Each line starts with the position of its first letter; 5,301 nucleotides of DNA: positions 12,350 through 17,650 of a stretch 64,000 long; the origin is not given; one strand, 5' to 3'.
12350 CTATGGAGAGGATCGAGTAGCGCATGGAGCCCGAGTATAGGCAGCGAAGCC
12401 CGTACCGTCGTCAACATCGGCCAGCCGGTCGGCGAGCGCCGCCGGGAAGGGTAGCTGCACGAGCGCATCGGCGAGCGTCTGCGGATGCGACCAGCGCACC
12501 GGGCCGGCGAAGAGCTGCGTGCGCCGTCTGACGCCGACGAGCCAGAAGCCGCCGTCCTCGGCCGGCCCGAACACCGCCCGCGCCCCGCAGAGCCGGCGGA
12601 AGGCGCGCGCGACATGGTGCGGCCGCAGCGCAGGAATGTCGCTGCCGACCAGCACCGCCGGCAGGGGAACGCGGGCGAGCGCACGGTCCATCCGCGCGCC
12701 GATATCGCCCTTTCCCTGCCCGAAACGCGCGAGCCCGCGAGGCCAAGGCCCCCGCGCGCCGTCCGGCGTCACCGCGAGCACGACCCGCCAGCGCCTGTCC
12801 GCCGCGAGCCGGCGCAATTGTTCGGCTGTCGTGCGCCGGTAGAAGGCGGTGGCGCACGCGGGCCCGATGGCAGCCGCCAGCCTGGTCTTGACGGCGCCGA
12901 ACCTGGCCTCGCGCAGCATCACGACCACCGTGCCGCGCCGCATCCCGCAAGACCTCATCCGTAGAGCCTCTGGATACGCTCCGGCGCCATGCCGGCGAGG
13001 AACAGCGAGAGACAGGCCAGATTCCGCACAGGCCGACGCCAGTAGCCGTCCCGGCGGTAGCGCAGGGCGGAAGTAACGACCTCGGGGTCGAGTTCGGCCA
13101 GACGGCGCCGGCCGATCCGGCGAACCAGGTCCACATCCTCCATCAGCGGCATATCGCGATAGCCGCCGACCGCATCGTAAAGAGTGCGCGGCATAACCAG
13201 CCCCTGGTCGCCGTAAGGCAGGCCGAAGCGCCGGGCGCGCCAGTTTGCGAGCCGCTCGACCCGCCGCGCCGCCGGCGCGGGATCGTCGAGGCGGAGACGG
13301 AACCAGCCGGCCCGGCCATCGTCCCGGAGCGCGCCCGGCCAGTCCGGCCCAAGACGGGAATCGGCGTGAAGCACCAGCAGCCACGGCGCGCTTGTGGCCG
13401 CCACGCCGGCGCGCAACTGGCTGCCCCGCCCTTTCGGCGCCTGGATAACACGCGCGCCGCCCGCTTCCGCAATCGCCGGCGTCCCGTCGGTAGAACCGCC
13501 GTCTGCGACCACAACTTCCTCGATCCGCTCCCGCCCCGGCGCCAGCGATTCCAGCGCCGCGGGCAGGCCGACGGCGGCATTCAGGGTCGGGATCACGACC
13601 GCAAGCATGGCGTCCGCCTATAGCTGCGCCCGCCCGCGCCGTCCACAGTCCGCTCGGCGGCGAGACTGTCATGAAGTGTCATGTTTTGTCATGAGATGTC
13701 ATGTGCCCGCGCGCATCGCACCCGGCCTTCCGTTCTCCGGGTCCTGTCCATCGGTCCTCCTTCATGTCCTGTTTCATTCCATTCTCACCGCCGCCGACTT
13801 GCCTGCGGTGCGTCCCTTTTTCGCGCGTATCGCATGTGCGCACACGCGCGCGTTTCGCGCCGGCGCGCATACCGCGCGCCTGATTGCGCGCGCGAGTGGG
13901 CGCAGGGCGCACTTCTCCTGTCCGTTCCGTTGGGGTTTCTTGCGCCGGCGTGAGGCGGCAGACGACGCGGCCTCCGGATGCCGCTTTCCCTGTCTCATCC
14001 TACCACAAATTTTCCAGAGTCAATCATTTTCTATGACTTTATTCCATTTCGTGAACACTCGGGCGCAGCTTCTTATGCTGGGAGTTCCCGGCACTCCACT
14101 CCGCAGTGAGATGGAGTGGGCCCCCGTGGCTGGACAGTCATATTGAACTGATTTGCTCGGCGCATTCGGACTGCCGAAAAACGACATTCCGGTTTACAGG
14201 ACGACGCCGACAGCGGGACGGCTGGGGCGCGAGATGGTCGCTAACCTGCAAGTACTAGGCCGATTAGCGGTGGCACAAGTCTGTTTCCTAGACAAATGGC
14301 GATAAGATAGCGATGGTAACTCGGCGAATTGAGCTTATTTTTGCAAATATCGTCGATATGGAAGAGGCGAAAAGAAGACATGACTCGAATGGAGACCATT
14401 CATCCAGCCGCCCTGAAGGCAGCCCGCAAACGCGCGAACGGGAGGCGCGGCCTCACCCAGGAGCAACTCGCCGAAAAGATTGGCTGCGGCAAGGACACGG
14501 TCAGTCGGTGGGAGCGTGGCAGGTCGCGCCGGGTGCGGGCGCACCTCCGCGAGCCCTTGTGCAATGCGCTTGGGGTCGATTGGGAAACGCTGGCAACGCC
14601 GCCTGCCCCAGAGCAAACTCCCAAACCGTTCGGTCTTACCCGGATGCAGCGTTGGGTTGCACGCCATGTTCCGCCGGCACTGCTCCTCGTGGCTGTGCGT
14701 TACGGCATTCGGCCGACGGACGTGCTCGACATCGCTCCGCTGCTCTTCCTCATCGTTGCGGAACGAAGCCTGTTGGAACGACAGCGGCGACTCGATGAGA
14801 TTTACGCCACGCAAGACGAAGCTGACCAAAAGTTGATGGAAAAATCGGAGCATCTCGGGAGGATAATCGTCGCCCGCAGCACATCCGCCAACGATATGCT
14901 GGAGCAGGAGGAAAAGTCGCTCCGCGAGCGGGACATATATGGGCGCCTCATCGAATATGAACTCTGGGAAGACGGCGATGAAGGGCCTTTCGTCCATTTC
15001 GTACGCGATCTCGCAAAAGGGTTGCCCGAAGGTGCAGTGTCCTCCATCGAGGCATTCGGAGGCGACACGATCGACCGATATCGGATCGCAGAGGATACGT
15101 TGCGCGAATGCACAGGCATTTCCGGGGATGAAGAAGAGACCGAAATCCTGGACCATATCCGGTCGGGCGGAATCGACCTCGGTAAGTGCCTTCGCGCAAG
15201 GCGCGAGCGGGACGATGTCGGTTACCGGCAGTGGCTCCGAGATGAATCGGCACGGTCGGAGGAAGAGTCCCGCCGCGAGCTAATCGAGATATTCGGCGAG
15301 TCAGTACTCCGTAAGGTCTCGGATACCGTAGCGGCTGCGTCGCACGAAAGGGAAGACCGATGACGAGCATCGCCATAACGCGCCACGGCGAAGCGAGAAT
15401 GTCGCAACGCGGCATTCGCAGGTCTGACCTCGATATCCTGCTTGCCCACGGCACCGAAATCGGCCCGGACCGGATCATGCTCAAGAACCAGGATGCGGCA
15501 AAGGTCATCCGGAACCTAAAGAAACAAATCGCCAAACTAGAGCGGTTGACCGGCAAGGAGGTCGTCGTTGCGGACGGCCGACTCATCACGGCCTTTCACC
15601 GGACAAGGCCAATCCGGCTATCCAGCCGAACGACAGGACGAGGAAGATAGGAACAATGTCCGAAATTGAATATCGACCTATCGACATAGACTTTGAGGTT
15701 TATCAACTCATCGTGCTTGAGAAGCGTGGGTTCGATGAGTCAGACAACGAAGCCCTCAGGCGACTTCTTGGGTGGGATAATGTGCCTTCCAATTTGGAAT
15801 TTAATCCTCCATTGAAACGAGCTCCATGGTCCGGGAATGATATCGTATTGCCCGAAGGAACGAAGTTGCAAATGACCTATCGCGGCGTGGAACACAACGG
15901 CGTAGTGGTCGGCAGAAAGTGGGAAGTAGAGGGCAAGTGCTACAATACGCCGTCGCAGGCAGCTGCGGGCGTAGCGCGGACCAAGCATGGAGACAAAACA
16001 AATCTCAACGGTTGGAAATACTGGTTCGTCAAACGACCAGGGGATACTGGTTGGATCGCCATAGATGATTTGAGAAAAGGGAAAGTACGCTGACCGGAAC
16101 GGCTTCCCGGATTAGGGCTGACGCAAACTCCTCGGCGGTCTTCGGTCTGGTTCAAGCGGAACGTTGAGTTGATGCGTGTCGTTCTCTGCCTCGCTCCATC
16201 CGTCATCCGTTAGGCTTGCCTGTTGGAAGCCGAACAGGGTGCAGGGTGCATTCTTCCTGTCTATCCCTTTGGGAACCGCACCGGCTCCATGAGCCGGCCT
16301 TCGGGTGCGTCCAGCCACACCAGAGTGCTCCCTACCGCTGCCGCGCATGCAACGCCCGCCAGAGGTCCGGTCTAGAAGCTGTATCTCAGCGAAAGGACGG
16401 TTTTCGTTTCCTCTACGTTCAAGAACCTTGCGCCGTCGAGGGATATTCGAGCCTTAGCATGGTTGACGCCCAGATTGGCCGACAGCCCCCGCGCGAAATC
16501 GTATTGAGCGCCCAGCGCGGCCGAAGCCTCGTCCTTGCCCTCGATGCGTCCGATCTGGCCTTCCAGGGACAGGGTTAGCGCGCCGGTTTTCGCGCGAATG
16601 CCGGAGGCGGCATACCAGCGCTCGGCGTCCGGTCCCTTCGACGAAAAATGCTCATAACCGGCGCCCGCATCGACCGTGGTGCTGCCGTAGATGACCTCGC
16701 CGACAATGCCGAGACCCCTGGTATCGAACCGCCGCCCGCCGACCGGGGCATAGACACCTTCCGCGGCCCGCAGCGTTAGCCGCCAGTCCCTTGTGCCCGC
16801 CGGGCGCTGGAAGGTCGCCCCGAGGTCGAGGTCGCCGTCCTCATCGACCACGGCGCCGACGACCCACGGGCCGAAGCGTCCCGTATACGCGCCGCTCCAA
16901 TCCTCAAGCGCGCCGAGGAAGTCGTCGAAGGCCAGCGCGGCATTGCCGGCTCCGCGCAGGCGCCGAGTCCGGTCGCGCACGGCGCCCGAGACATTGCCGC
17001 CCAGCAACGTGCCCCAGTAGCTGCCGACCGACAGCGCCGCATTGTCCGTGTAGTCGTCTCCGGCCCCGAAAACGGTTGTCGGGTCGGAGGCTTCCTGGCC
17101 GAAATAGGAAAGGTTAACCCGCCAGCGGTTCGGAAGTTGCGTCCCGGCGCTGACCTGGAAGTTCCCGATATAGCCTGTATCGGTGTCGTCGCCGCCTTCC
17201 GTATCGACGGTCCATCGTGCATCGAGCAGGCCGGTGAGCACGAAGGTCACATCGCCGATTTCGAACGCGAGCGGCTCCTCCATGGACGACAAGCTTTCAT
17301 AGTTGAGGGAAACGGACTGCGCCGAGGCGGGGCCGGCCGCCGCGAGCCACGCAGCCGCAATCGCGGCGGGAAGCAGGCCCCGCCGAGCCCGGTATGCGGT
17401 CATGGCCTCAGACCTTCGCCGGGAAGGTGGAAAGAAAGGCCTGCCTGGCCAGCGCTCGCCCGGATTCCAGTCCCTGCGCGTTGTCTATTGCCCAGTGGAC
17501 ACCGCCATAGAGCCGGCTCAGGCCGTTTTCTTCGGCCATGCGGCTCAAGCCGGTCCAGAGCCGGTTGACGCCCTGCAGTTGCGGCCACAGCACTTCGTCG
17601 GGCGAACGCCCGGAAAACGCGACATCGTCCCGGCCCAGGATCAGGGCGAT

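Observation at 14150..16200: AT-richer three-gene island: long XRE-HTH protein, then DUF4258, then a 145-aa unknown, translationally coupled and abutting a family-A repeat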

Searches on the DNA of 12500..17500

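Call 29: search_rna_families(source=window, start=12500, end=17500, threshold=evalue, max_evalue=1)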
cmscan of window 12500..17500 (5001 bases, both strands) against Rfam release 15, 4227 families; matches with E-value up to 1: 0.
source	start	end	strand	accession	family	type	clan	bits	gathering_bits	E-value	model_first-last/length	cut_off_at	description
